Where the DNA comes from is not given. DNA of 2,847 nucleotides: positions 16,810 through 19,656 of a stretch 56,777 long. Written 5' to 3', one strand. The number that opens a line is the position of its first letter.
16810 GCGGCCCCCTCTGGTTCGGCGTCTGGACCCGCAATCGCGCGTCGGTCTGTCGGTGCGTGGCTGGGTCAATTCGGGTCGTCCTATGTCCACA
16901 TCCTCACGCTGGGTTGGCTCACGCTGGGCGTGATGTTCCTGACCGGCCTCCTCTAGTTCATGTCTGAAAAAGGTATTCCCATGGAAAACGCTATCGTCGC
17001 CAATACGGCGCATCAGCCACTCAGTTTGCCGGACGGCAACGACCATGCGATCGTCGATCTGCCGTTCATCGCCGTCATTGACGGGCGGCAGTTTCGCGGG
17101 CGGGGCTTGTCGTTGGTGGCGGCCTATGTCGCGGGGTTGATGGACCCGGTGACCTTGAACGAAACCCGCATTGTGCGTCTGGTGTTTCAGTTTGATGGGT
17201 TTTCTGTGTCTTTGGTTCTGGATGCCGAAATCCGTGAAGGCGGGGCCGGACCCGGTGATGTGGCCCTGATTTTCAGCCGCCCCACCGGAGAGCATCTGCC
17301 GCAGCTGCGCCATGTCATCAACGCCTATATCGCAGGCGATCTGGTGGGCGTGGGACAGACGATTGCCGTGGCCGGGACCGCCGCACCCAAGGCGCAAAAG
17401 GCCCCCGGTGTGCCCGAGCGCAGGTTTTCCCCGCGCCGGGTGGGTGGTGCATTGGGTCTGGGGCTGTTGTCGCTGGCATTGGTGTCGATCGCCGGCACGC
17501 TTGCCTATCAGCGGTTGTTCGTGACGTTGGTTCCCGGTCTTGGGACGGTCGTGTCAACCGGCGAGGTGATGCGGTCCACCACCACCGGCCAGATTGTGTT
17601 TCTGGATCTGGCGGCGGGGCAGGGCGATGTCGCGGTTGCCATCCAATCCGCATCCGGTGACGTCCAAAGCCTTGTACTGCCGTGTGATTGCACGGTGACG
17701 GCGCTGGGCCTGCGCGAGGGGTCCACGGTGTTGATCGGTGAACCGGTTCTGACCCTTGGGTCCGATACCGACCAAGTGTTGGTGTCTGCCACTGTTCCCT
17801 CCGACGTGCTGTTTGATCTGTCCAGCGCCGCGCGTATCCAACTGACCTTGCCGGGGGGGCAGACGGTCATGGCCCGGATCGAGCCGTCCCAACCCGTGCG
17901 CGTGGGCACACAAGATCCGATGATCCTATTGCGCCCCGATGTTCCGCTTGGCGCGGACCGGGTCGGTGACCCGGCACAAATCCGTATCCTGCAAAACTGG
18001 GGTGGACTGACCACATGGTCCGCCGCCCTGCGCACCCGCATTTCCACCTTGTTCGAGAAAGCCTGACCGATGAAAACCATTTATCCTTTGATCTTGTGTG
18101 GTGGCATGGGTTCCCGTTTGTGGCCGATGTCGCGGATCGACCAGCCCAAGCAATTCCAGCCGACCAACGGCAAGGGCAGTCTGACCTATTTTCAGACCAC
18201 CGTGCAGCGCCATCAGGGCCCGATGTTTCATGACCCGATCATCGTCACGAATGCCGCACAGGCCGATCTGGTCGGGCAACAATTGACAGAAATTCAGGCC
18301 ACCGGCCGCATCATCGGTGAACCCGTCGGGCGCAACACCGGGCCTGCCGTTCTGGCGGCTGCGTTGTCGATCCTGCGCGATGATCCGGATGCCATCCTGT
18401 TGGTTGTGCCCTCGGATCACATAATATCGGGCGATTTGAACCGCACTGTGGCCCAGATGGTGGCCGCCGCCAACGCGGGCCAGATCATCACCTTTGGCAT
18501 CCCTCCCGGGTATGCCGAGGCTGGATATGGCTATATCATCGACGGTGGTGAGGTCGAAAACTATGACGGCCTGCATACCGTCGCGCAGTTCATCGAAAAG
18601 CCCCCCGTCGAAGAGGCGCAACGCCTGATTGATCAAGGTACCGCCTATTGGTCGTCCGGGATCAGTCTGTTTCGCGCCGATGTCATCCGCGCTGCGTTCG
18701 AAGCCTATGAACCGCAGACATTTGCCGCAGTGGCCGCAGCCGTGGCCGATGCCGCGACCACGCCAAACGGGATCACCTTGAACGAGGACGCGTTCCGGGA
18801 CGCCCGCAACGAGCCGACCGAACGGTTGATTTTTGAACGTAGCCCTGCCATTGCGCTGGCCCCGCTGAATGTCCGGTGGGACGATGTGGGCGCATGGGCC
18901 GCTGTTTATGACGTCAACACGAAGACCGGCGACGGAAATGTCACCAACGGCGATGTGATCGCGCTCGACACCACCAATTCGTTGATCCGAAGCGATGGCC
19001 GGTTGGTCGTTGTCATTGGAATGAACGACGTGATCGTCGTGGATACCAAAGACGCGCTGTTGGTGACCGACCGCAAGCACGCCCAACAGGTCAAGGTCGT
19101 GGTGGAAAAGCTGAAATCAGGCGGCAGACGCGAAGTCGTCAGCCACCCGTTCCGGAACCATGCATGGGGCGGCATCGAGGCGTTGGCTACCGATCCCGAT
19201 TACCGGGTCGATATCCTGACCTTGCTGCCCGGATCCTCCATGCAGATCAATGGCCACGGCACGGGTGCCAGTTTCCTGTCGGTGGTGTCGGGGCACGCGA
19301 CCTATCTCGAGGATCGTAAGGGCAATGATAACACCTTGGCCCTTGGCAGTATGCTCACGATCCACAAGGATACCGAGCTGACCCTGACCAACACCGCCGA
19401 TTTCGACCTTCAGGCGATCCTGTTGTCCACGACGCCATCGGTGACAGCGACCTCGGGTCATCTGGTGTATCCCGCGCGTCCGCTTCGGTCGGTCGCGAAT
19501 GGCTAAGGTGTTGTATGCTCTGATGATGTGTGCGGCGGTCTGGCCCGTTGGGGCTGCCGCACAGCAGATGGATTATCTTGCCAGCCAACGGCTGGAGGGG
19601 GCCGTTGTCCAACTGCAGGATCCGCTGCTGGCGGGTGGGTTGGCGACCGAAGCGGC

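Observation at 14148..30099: Alginate-type (O-acetylated polymannuronate) exopolysaccharide operon in an alphaproteobacterial-looking genome, rearranged and lacking the AlgK/AlgE export pair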

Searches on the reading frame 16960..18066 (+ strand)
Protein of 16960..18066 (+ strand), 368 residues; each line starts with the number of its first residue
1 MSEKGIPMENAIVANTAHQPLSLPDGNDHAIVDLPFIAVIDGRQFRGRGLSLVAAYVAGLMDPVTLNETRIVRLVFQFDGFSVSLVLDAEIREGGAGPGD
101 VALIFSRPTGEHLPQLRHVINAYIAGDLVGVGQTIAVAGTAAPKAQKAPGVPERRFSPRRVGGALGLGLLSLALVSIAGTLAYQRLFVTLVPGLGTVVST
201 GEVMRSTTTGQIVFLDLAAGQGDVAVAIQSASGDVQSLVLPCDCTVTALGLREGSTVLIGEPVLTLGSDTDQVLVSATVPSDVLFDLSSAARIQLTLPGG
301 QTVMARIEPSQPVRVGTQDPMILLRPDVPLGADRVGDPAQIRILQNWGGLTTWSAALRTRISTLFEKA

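Call 3: search_protein_families(library=pfam, proteins=[window:16960-18066:+], max_evalue=0.01)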
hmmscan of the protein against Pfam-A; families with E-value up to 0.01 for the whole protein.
window:16960-18066:+ (368 aa): 1 family
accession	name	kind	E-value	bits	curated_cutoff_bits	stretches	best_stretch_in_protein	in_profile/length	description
PF13437.12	HlyD_3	-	0.00076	20.6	22.2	1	241-307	5-73/106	HlyD family secretion protein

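Call 4: search_protein_families(library=ncbifam, proteins=[window:16960-18066:+], max_evalue=0.01)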
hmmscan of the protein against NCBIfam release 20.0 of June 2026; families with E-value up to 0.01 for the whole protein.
window:16960-18066:+ (368 aa): 0 families

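Call 13: search_solved_structures(query=window:16960-18066:+, max_evalue=1, show_alignments=2)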
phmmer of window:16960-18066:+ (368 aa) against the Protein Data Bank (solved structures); distinct sequences matched with E-value up to 1: 7.
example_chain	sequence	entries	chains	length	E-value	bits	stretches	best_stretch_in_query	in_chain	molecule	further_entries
3nba_A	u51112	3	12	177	0.23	13.8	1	48-139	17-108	Phosphopantetheine adenylyltransferase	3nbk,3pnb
3t51_B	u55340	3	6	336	0.32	13.3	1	237-300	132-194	Cation efflux system protein CusB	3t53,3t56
3h94_A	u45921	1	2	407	0.41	13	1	237-300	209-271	Cation efflux system protein cusB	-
3ne5_B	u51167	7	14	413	0.42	12.9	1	237-300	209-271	Cation efflux system protein cusB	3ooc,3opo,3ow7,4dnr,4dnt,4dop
4xrn_A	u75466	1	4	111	0.66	12.3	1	63-127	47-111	Alginate biosynthesis protein Alg44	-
4rt1_A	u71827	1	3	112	0.72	12.1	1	64-127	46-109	Alginate biosynthesis protein Alg44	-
4rt0_A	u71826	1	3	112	0.75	12.1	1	64-127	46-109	Alginate biosynthesis protein Alg44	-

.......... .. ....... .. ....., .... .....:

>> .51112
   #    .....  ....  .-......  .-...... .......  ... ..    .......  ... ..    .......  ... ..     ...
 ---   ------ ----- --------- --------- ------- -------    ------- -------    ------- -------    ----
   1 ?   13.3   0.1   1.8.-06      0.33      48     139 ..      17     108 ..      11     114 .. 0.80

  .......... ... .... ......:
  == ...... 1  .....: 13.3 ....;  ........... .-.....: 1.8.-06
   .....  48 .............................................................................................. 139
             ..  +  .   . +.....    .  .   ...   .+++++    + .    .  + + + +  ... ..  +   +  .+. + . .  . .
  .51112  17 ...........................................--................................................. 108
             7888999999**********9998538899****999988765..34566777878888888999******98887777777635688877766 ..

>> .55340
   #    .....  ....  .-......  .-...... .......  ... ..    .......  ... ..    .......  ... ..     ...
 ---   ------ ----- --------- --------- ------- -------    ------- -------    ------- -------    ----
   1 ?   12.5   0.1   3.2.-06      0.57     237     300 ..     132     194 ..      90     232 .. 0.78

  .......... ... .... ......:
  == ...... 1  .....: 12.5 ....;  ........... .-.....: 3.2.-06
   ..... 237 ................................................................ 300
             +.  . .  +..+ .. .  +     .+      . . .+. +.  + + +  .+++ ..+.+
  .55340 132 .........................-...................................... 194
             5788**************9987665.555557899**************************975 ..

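Call 51: find_homologous_proteins(query=window:16960-18066:+, max_evalue=0.001)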
Query window:16960-18066:+ (368 aa): 84 proteins with E <= 0.001 among 8000 candidates.
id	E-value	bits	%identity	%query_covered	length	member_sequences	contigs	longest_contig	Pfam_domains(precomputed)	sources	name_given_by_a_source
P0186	2.4e-226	769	100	98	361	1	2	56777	-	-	-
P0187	1.3e-151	523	68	98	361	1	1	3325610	-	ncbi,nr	ncbi:hypothetical protein RNZ50_19145 [Paracoccaceae bacterium Fryx2]|nr:hypothetical protein [Parac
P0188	3.5e-149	515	67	98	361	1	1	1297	-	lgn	-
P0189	2.0e-146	506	66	98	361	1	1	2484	-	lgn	-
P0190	2.0e-145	502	65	98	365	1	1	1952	-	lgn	-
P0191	7.6e-144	497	66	98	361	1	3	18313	-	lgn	-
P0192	2.7e-143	495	65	98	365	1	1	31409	-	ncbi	-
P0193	9.7e-143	494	64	98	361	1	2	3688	-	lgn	-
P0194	7.7e-142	491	63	98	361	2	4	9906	-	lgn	-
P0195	4.3e-141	488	64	98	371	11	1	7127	-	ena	-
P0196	6.2e-141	488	64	98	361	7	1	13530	-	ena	-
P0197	1.3e-140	487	65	98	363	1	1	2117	-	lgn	-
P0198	1.5e-140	486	65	98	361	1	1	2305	-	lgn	-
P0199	1.2e-139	483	63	98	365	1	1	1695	-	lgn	-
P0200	1.8e-139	483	64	98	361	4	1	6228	-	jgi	-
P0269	3.5e-34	137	34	78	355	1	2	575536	-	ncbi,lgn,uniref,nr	ncbi:hypothetical protein JANAI62_20260 [Jannaschia pagri]|uniref:HlyD family secretion protein n=1 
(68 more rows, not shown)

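Call 54: find_encoding_contigs(protein=P0269, flank=10000, max_places=1)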
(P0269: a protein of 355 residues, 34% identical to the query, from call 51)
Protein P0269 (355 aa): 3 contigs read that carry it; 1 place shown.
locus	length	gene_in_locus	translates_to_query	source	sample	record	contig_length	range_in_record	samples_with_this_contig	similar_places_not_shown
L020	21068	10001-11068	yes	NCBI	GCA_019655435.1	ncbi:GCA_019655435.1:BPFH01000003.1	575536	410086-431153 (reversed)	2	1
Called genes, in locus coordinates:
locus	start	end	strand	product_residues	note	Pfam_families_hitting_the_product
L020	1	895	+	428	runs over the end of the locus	PF02794:HlyC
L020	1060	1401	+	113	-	-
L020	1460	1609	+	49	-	-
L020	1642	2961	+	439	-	-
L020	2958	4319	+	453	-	PF05193:Peptidase_M16_C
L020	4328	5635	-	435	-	PF25919:BSH_CusB (faint), PF25994:HH_AprE, PF26002:Beta-barrel_AprE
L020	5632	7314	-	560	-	PF00664:ABC_membrane, PF00005:ABC_tran, PF02463:SMC_N (faint), PF13304:AAA_21 (faint)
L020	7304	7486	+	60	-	-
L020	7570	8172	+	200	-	PF05118:Asp_Arg_Hydrox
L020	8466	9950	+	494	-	PF13641:Glyco_tranf_2_3, PF13632:Glyco_trans_2_3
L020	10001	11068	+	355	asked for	-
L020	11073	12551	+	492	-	PF05048:NosD, PF13229:Beta_helix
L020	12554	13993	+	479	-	PF03062:MBOAT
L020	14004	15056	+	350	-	PF16822:ALGX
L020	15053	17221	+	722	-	PF16822:ALGX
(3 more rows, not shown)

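Call 66: predict_structure(alignment_id=A4)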
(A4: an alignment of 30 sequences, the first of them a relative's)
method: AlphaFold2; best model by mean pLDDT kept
length: 361 residues; sequences in the alignment: 30
mean_pLDDT: 79.4   pTM: 0.43
mean pLDDT of the five models: 79.4, 77.7, 76.3, 75.7, 74.6
residues with pLDDT >= 90: 117; 70-90: 167; 50-70: 41; < 50: 36
segments of 3 or more residues with pLDDT < 50: 1-18, 128-145
pLDDT, mean of each block of 10 residues (from residue 1): 37 44 82 93 90 87 92 84 83 87 83 81 52 41 51 79 90 84 89 86 95 92 94 87 91 89 84 84 83 90 66 87 86 86 61 70 52
secondary structure, 60 per line:
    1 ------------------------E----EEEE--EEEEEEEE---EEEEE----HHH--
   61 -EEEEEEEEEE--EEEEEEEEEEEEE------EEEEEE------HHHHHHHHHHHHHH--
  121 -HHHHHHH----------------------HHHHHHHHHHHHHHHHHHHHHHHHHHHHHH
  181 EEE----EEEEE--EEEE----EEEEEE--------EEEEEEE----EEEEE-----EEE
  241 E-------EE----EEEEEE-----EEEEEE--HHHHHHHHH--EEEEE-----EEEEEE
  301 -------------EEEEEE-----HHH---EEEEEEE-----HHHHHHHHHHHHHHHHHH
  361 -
elements in order: E30-33 E36-43 E47-51 E62-71 E74-86 E93-98 H105-118 H122-128 H151-180 E181-183 E188-192 E195-198 E203-208 E217-223 E228-232 E238-241 E255-260 E266-271 H274-282 E285-289 E295-300 E314-319 E331-337 H343-360
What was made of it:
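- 16960..18066 (+): alg44-like co-polymerase: PilZ-fold domain, one TM helix, periplasmic membrane-fusion domain. Public gene calls start at 16981. AF2 model pLDDT 79 (call 66).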

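Call 69: fold_search(model_id=the predicted structure, library=pdb)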
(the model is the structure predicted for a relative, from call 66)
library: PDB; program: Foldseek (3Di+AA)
matches with E <= 10: 693; with E <= 0.001: 34
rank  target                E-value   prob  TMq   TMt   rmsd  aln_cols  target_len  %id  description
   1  4kku_B                1.2e-06  1.00  0.32  0.42   5.0       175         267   15  Structure of BesA (Selenomethinone derivative - P212121) (released 2013-07-10)
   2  4kkt_A                2.6e-06  1.00  0.33  0.43   4.7       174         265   14  Crystal Structure of BesA (P21 form) (released 2013-07-10)
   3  4kku_C                3.3e-06  1.00  0.31  0.40   5.3       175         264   15  Structure of BesA (Selenomethinone derivative - P212121) (released 2013-07-10)
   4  4kku_A                3.3e-06  1.00  0.32  0.41   5.1       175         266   15  Structure of BesA (Selenomethinone derivative - P212121) (released 2013-07-10)
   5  4kkt_B                4.4e-06  1.00  0.32  0.42   5.1       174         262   13  Crystal Structure of BesA (P21 form) (released 2013-07-10)
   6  4kkt_D                4.8e-06  1.00  0.32  0.42   4.8       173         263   14  Crystal Structure of BesA (P21 form) (released 2013-07-10)
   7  4kkt_C                6.2e-06  1.00  0.32  0.42   5.0       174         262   13  Crystal Structure of BesA (P21 form) (released 2013-07-10)
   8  4kks                  1.5e-05  1.00  0.33  0.42   4.4       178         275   15  Crystal Structure of BesA (C2 form) (released 2013-07-10)
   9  4rt1_B                1.6e-05  1.00  0.26  0.82   2.3       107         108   22  Structure of the Alg44 PilZ domain (R95A mutant) from Pseudomonas aeruginosa PAO1 in complex with c-di-GMP (released 2015-04-08)
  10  4xrn_C                1.9e-05  1.00  0.26  0.80   2.5       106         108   23  Pilz domain with c-di-gmp of a protein from Pseudomonas aeruginosa (released 2016-02-03)
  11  4xrn_B                3.5e-05  1.00  0.25  0.78   2.6       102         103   22  Pilz domain with c-di-gmp of a protein from Pseudomonas aeruginosa (released 2016-02-03)
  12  1vf7_C                4.1e-05  1.00  0.29  0.39   8.4       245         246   15  Crystal structure of the membrane fusion protein, MexA of the multidrug transporter (released 2004-05-25)
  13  4xrn_A                4.5e-05  1.00  0.25  0.79   2.4       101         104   22  Pilz domain with c-di-gmp of a protein from Pseudomonas aeruginosa (released 2016-02-03)
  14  4rt1_A                4.7e-05  1.00  0.26  0.79   2.5       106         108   22  Structure of the Alg44 PilZ domain (R95A mutant) from Pseudomonas aeruginosa PAO1 in complex with c-di-GMP (released 2015-04-08)
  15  4xrn_D                4.7e-05  1.00  0.24  0.75   3.3       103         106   20  Pilz domain with c-di-gmp of a protein from Pseudomonas aeruginosa (released 2016-02-03)
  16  4rt0_A                5.2e-05  1.00  0.25  0.75   2.8       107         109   22  Structure of the Alg44 PilZ domain from Pseudomonas aeruginosa PAO1 in complex with c-di-GMP (released 2015-04-08)
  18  4rt0_B                6.3e-05  1.00  0.25  0.76   2.8       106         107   22  Structure of the Alg44 PilZ domain from Pseudomonas aeruginosa PAO1 in complex with c-di-GMP (released 2015-04-08)
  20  4rt0_C                1.0e-04  1.00  0.26  0.78   2.7       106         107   23  Structure of the Alg44 PilZ domain from Pseudomonas aeruginosa PAO1 in complex with c-di-GMP (released 2015-04-08)
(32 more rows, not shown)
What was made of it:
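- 16960..18066 (+): Foldseek matches Alg44 PilZ 4rt1/4xrn/4rt0 at TM 0.75-0.82 and BesA/MexA/CusB (call 69).
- On Alginate (Alg) synthase-dependent EPS system: The AF2 model matches Alg44 PilZ 4rt1/4xrn/4rt0 at TM 0.75-0.82 and rmsd 2.3-2.8 A, and also BesA, MexA and CusB (calls 66, 69).
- Checked: Alg44: weak by sequence (call 13), but the AlphaFold model matches the Alg44 PilZ domain (TM 0.75-0.82) and membrane-fusion proteins (calls 66, 69).
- The C-terminal domain of the Alg44-like protein matches MexA, MacA and CusB adaptors (call 69).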

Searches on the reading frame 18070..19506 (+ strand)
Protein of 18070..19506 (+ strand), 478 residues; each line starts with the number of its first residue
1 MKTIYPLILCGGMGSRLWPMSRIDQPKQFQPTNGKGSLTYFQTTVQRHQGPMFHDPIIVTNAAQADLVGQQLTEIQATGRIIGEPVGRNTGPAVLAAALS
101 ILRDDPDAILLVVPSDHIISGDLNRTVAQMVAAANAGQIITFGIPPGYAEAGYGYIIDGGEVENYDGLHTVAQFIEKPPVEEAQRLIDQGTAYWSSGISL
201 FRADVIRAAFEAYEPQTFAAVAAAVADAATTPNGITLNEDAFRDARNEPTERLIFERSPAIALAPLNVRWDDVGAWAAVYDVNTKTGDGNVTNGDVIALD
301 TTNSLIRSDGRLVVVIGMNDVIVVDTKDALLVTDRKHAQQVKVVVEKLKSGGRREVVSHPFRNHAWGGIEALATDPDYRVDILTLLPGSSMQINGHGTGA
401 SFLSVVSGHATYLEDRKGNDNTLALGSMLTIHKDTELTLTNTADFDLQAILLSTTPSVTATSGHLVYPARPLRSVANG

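Call 3: search_protein_families(library=pfam, proteins=[window:18070-19506:+], max_evalue=0.01)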
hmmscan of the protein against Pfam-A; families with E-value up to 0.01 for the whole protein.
window:18070-19506:+ (478 aa): 3 families
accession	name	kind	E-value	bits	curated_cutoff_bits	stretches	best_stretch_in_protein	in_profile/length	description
PF00483.29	NTP_transferase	-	4.4e-36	125.2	21.2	1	6-286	2-242/245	Nucleotidyl transferase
PF22640.1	ManC_GMP_beta-helix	-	1.9e-15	56.9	27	1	294-348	1-55/55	MannoseP isomerase/GMP-like beta-helix domain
PF12804.13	NTP_transf_3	-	0.0009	19.9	27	1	7-132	2-112/160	MobA-like NTP transferase domain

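Call 4: search_protein_families(library=ncbifam, proteins=[window:18070-19506:+], max_evalue=0.01)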
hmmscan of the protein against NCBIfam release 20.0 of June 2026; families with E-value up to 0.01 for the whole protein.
window:18070-19506:+ (478 aa): 5 families
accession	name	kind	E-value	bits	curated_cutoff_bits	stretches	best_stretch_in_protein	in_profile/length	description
TIGR01479.1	GMP_PMI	equivalog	1.2e-109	367.2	372.95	1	4-416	1-413/467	mannose-1-phosphate guanylyltransferase/mannose-6-phosphate isomerase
NF012004.0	PRK15460.1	equivalog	1.5e-90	304.2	859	1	3-411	5-418/478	mannose-1-phosphate guanyltransferase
TIGR02091.1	glgC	equivalog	0.00034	19.8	424.9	0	98-281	104-254/364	glucose-1-phosphate adenylyltransferase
NF001947.0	PRK00725.1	subfamily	0.0005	19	470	0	88-211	112-225/426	glucose-1-phosphate adenylyltransferase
NF002023.0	PRK00844.1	subfamily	0.00051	19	458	0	98-212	109-214/408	glucose-1-phosphate adenylyltransferase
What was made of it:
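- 18070..19506 (+): algA-like mannose-1-phosphate guanylyltransferase with a degenerate isomerase cupin. TIGR01479 aligns to positions 1-413 of 467 (calls 3, 4).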
